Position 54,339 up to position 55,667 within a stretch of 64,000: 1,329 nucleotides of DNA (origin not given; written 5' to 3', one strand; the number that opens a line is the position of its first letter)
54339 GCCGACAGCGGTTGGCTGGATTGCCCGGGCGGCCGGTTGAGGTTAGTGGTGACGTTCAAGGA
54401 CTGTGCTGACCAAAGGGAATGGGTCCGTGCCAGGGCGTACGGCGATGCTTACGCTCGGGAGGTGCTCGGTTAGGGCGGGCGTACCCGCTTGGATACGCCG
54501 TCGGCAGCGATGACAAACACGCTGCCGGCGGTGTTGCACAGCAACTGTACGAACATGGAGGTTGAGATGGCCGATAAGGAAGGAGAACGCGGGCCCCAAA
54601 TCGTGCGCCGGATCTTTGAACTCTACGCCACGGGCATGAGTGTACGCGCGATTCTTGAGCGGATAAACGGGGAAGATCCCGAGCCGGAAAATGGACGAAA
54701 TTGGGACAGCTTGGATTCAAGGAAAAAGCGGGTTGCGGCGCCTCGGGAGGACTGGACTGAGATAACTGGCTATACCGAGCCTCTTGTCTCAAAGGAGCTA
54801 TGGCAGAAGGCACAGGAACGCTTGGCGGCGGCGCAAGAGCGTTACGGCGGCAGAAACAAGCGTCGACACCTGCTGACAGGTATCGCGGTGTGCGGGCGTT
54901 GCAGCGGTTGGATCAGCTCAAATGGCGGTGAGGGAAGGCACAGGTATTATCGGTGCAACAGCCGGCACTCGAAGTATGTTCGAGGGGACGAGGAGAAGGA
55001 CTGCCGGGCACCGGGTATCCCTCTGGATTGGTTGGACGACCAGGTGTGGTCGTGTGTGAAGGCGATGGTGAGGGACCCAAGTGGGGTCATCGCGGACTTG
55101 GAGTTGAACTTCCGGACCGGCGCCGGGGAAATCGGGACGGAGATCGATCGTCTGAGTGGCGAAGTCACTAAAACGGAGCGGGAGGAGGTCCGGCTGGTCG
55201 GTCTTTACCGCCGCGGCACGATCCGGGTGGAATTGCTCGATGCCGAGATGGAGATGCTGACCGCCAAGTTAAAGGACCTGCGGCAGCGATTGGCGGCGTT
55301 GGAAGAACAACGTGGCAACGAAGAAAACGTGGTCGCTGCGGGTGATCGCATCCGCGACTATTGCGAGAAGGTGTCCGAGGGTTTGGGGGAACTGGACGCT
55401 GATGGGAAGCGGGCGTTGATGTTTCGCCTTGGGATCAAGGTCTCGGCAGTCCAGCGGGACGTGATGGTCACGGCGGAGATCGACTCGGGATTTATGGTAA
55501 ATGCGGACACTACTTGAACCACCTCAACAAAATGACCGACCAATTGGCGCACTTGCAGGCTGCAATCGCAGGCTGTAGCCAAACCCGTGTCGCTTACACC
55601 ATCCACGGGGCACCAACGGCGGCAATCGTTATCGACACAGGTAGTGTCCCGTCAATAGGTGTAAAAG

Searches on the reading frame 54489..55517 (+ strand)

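Call 47: search_protein_families(library=pfam, proteins=[window:54489-55517:+], max_evalue=0.00001)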
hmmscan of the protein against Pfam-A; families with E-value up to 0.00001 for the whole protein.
window:54489-55517:+ (342 aa): 2 families
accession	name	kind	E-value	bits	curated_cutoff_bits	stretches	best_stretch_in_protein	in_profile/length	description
PF07508.19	Recombinase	-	1.7e-13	51.1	21.1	1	78-113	65-100/102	Recombinase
PF13408.12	Zn_ribbon_recom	-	3e-10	40.8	25.3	1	128-188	1-55/58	Recombinase zinc beta ribbon domain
